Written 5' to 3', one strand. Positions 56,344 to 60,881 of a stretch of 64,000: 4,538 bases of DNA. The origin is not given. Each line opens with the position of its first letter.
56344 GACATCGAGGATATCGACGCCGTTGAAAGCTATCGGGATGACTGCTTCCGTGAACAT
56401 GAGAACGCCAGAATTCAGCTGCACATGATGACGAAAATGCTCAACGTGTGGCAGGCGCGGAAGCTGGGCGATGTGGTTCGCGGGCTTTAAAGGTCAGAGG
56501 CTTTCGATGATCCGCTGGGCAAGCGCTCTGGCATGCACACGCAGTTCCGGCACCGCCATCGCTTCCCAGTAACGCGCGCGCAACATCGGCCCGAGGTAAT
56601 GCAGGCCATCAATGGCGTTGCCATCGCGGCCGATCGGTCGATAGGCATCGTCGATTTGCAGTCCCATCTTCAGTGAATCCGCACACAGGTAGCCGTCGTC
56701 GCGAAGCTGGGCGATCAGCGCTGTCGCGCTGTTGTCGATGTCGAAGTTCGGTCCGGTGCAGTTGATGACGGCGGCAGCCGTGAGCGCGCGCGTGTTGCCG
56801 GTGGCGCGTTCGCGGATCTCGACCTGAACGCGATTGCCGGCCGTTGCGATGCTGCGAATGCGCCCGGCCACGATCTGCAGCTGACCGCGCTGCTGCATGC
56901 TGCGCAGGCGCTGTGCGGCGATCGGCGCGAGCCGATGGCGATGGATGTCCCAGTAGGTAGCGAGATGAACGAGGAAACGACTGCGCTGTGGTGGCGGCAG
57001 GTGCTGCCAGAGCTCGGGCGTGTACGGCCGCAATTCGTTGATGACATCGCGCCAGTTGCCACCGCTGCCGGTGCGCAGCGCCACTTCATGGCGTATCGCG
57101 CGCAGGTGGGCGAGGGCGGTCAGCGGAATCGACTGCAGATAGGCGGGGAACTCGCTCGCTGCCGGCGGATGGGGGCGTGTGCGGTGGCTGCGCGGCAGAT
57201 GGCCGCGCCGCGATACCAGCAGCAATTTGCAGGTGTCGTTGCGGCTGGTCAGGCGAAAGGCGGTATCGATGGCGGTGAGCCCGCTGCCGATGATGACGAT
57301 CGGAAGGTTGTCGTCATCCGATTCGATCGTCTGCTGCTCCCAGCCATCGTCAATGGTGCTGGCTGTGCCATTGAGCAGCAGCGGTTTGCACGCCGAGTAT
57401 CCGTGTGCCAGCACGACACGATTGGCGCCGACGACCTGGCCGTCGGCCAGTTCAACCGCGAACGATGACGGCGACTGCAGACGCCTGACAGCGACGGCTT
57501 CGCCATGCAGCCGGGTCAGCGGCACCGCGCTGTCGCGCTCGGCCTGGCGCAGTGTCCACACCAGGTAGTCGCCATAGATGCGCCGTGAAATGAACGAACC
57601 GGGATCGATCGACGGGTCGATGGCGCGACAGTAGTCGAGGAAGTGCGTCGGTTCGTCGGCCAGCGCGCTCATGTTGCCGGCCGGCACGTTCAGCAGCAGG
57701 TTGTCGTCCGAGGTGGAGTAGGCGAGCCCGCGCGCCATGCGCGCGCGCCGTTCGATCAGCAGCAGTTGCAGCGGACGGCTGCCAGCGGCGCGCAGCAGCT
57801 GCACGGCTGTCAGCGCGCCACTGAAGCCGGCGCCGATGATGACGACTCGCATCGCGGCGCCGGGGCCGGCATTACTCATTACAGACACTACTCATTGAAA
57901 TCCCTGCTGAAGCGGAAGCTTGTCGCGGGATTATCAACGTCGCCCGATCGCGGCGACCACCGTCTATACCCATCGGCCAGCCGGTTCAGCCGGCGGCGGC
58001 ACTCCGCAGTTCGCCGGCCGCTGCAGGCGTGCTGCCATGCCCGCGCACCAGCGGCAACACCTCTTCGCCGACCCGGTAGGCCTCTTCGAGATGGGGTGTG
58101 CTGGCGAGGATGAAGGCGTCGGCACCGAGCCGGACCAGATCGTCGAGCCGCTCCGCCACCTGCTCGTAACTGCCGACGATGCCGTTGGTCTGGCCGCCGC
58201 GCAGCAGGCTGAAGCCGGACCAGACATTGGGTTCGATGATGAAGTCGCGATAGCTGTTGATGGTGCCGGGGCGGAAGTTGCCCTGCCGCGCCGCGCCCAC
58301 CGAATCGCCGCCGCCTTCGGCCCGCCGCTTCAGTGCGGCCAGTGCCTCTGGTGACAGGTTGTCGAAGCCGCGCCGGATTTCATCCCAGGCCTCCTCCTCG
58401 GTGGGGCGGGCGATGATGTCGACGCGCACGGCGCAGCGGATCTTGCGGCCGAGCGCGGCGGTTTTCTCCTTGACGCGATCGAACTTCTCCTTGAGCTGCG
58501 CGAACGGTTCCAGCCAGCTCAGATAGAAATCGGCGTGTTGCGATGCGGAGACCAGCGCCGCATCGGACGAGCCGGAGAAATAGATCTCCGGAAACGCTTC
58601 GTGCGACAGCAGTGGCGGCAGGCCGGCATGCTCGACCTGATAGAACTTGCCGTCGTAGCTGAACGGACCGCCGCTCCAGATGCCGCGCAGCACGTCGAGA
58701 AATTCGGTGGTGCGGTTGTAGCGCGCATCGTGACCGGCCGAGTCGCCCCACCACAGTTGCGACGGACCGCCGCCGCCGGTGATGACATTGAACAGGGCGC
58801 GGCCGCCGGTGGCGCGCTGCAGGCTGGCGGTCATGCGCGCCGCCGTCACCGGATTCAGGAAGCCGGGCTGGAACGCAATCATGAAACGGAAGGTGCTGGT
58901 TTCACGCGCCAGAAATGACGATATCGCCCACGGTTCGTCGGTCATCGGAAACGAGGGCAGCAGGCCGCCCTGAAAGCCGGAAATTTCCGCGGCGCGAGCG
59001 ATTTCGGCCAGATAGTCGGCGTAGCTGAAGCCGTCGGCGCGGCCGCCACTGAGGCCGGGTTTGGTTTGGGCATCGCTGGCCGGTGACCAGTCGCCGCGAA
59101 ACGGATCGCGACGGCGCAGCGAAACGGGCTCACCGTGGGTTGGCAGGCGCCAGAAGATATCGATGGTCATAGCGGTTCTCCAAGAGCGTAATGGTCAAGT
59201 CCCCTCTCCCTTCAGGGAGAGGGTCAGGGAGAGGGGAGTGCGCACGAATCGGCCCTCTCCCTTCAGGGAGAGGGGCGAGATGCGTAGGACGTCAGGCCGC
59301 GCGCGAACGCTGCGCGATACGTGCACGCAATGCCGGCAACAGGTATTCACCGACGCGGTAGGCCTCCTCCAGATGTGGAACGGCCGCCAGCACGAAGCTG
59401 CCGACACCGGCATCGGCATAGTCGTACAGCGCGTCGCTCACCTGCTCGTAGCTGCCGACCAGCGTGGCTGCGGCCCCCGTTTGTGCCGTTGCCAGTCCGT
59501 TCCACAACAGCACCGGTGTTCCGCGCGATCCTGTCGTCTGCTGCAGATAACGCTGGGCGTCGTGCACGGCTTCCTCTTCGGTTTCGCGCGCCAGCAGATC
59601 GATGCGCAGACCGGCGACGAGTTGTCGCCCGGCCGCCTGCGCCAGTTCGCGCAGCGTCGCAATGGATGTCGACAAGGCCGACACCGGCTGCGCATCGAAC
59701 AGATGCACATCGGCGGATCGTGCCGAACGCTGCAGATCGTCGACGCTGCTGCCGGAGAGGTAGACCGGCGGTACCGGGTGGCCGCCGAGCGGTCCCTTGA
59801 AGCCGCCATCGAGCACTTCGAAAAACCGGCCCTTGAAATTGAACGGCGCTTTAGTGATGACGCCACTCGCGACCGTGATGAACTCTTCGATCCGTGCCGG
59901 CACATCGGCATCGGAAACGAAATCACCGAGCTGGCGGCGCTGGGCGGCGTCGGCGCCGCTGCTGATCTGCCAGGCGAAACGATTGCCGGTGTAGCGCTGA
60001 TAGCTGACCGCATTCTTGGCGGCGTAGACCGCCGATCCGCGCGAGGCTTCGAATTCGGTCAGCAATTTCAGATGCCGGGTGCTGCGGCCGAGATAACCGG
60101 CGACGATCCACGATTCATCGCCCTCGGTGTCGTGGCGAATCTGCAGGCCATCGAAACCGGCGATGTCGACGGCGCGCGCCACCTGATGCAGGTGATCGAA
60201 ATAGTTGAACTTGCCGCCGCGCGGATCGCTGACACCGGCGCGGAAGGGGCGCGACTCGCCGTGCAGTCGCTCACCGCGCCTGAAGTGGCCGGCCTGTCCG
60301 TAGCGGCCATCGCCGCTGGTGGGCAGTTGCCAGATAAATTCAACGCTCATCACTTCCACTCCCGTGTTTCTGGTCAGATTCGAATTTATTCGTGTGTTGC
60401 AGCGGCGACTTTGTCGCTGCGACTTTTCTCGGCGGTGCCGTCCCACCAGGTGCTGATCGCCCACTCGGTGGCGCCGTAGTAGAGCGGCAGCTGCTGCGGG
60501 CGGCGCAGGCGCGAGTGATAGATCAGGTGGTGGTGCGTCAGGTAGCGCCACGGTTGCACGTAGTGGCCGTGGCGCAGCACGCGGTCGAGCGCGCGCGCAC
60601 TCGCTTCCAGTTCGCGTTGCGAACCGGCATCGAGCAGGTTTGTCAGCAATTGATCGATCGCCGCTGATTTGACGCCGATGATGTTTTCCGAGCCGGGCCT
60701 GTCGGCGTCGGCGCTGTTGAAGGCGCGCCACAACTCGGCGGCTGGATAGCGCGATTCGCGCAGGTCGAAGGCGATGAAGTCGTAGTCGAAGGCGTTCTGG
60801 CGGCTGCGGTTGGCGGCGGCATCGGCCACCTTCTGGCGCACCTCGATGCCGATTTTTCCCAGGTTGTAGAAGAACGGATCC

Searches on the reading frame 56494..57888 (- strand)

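Call 28: search_protein_families(library=pfam, proteins=[window:56494-57888:-], max_evalue=0.00001)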
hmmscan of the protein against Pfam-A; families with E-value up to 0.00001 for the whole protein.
window:56494-57888:- (464 aa): 5 families
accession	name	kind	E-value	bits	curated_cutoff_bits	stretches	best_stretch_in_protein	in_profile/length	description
PF13454.12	NAD_binding_9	-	9e-37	126.9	21.8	1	16-164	1-154/155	FAD-NAD(P)-binding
PF01266.30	DAO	-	2.5e-09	37.6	27.9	0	14-53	1-36/353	FAD dependent oxidoreductase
PF13450.12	NAD_binding_8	-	5.6e-09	36.6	21.9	0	17-81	1-60/68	NAD(P)-binding Rossmann-like domain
PF13434.12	Lys_Orn_oxgnase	-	1.9e-08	34.2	21.3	0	99-233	91-227/339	L-lysine 6-monooxygenase/L-ornithine 5-monooxygenase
PF07992.20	Pyr_redox_2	-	1.2e-07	31.9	26.1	1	13-230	1-176/291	Pyridine nucleotide-disulphide oxidoreductase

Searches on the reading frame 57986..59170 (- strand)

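Call 28: search_protein_families(library=pfam, proteins=[window:57986-59170:-], max_evalue=0.00001)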
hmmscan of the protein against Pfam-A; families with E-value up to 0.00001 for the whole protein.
window:57986-59170:- (394 aa): 1 family
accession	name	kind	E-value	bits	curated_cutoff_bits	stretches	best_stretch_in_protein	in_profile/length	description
PF00296.26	Bac_luciferase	-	1.4e-57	195.9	27.9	1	49-351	20-313/314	Luciferase-like monooxygenase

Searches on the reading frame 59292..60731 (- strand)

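Call 28: search_protein_families(library=pfam, proteins=[window:59292-60731:-], max_evalue=0.00001)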
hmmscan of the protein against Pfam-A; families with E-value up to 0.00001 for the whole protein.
window:59292-60731:- (479 aa): 1 family
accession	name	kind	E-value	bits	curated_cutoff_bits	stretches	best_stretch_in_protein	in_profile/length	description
PF00296.26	Bac_luciferase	-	4.2e-31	108.9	27.9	1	172-443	18-312/314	Luciferase-like monooxygenase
